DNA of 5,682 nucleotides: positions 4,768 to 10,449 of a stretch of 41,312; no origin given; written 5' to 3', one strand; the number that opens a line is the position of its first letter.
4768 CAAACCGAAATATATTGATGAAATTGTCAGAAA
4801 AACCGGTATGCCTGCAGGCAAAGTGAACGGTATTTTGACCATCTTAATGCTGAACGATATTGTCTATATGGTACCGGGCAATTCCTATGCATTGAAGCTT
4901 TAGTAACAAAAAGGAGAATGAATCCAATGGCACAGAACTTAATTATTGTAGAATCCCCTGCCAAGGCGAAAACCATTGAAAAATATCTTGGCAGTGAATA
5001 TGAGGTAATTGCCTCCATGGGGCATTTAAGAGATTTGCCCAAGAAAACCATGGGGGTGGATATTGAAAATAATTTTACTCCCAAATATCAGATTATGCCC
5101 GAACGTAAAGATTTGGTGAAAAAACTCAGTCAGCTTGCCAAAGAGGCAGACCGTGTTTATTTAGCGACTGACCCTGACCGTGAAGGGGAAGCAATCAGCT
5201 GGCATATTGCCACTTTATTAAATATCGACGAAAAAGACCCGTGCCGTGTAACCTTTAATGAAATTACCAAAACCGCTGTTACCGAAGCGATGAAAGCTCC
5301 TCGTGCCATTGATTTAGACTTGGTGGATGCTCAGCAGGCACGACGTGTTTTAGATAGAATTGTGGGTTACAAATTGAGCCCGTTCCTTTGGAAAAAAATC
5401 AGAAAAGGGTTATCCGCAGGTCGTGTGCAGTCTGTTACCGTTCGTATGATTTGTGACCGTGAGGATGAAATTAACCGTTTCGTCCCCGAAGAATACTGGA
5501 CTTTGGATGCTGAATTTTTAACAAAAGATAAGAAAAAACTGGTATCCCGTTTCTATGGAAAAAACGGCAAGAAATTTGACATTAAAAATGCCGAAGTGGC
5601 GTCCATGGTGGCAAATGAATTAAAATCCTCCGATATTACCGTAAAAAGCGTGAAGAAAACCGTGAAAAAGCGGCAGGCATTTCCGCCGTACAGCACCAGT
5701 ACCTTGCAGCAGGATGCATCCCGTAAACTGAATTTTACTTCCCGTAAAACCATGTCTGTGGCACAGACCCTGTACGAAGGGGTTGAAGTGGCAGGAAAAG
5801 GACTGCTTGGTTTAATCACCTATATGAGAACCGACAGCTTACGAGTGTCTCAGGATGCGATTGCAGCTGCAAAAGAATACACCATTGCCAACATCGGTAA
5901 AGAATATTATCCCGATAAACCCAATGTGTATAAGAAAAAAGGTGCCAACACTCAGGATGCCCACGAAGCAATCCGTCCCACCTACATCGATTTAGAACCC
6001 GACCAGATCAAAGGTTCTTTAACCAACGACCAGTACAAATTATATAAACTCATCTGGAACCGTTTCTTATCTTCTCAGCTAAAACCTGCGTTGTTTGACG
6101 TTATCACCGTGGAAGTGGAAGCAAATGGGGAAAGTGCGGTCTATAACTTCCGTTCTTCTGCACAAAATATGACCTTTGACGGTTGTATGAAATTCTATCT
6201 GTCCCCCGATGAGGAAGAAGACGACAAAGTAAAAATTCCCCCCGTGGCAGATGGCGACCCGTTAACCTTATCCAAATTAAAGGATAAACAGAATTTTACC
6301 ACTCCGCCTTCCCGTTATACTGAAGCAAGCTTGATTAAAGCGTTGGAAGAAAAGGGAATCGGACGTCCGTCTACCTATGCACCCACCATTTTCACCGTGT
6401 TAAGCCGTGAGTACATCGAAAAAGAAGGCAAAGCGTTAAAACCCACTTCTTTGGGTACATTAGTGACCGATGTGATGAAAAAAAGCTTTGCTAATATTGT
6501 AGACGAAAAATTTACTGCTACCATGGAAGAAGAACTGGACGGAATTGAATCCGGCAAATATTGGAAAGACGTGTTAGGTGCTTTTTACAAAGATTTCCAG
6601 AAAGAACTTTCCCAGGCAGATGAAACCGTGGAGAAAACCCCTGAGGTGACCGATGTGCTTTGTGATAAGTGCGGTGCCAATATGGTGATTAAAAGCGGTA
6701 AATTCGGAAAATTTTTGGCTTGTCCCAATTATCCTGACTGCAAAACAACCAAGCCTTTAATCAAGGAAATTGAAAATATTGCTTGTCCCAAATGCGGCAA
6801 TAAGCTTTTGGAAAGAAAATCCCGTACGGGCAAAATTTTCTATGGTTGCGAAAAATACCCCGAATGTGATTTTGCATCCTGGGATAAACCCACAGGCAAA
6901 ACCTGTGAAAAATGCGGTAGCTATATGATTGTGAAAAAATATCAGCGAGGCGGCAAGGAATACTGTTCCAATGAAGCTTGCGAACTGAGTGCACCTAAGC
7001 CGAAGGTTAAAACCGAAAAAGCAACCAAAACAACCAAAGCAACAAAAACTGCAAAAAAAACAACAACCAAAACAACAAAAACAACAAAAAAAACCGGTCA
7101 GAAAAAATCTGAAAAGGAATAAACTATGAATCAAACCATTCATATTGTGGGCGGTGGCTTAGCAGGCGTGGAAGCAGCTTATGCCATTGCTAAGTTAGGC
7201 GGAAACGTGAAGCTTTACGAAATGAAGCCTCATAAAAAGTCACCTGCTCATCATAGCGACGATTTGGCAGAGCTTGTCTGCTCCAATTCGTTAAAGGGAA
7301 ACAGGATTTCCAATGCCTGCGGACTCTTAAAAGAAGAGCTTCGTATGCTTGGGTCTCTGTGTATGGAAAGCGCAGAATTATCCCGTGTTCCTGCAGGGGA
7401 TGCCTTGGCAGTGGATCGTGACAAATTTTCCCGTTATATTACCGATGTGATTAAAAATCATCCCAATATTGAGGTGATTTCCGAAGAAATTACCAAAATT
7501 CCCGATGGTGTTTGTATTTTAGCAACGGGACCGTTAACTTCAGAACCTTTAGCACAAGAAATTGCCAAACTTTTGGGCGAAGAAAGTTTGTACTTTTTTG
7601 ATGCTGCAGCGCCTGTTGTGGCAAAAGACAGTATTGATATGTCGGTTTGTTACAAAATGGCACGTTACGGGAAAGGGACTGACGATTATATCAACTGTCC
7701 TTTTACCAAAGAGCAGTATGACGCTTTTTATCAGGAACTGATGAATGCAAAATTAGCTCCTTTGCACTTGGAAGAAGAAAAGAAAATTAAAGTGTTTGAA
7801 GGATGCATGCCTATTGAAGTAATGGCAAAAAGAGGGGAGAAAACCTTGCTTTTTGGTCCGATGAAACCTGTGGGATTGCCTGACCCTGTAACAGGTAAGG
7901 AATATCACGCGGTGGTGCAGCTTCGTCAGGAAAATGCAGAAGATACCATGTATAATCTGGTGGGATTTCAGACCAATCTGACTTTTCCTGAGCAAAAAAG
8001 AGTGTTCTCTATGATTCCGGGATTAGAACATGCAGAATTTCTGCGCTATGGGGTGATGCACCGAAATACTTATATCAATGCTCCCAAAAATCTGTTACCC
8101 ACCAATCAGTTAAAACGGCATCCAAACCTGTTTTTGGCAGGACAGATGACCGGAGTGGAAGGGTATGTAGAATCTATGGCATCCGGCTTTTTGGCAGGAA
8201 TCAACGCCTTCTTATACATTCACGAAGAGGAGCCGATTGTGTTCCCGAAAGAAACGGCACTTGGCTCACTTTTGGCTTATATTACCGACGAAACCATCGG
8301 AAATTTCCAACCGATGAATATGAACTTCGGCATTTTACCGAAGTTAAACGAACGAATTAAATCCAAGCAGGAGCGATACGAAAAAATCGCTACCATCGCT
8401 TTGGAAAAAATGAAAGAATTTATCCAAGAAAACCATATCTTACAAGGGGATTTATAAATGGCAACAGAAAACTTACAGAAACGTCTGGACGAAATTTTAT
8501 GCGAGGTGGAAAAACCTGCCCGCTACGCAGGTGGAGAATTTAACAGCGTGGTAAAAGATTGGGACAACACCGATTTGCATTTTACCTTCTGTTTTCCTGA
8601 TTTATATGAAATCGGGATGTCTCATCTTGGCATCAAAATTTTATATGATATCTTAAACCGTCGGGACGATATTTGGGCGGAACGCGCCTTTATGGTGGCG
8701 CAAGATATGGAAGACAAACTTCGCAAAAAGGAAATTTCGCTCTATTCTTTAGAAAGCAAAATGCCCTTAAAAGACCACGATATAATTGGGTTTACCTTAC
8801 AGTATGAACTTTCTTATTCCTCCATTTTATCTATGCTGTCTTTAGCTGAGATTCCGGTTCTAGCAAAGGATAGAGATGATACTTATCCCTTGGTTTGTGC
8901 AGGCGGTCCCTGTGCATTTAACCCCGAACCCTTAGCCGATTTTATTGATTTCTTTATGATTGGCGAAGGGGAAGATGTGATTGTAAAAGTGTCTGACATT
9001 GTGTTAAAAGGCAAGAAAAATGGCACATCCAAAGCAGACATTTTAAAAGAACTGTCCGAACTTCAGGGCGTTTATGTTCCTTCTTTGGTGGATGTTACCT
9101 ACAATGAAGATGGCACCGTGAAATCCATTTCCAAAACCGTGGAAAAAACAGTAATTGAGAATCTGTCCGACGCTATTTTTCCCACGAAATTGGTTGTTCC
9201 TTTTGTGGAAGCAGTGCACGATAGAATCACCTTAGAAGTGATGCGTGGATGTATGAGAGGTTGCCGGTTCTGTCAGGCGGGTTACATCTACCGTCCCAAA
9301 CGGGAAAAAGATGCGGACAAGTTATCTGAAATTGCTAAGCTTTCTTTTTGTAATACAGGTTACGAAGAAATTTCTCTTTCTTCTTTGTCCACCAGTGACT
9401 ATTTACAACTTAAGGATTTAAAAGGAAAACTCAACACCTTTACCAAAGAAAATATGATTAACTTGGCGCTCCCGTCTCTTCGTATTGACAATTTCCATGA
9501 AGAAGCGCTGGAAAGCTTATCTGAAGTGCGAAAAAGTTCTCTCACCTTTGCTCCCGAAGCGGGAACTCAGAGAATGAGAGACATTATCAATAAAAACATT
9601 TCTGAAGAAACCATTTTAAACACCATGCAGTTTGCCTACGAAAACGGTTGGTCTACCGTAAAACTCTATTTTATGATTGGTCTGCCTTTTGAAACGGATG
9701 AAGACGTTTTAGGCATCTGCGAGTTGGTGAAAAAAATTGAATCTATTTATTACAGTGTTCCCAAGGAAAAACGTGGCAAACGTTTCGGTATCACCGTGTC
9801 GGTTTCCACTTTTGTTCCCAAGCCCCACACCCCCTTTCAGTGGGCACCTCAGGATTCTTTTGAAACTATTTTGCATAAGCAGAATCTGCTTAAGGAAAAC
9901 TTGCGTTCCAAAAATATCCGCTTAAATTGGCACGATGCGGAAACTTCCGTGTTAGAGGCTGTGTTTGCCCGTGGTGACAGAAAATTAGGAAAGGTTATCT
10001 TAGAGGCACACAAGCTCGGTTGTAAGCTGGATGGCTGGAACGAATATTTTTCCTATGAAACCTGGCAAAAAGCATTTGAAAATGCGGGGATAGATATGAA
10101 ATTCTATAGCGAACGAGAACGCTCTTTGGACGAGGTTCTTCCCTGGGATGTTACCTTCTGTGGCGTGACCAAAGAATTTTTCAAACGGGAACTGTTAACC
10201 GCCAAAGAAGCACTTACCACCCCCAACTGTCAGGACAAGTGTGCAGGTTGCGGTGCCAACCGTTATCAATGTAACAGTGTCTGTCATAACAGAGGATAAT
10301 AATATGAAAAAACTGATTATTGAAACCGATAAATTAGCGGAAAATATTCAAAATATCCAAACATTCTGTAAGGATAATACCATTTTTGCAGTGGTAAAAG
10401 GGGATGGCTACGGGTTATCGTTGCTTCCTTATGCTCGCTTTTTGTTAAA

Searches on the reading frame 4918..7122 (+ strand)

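Call 55: search_protein_families(library=pfam, proteins=[window:4918-7122:+], max_evalue=0.00001)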
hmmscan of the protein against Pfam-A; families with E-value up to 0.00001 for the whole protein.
window:4918-7122:+ (734 aa): 3 families
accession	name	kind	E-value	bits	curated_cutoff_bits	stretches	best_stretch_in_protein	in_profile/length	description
PF01131.25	Topoisom_bac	-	5.5e-123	411.4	35.1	1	131-548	2-404/411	DNA topoisomerase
PF01396.24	Zn_ribbon_Top1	-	3.8e-30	103.8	32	2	580-614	2-36/39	Topoisomerase DNA binding C4 zinc finger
PF01751.28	Toprim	-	3e-25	88.6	23.1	1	8-116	2-96/96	Toprim domain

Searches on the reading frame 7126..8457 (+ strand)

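Call 55: search_protein_families(library=pfam, proteins=[window:7126-8457:+], max_evalue=0.00001)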
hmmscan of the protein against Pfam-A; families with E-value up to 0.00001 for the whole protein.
window:7126-8457:+ (443 aa): 1 family
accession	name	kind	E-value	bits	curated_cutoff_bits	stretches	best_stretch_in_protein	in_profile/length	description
PF01134.28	GIDA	-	7.4e-102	341.8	22.1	1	5-368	2-390/391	Glucose inhibited division protein A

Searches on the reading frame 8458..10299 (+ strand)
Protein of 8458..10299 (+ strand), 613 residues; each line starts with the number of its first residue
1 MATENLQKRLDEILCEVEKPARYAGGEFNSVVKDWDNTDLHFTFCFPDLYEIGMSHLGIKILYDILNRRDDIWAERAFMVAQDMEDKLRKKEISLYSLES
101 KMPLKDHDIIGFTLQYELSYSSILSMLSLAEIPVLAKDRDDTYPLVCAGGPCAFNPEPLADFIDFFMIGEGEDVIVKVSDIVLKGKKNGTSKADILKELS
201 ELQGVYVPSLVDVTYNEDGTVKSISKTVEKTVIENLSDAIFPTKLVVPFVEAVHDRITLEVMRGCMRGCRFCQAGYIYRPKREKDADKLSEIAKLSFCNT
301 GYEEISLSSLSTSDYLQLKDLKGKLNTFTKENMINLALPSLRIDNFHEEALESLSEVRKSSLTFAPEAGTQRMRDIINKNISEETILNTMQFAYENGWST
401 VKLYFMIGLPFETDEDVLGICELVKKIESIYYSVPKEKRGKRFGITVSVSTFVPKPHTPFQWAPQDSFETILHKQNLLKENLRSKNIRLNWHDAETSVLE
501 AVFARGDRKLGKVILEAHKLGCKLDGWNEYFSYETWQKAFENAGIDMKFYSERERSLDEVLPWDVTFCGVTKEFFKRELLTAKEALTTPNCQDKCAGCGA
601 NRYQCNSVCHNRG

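Call 55: search_protein_families(library=pfam, proteins=[window:8458-10299:+], max_evalue=0.00001)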
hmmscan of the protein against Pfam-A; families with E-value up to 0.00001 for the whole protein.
window:8458-10299:+ (613 aa): 2 families
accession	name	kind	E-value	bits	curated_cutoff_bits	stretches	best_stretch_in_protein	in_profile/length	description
PF19864.5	Radical_SAM_N2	-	1.6e-62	209.9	29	1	58-208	1-151/151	Radical SAM proteins, N-terminal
PF04055.27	Radical_SAM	-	6.1e-20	72.5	29.5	1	260-423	2-165/166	Radical SAM superfamily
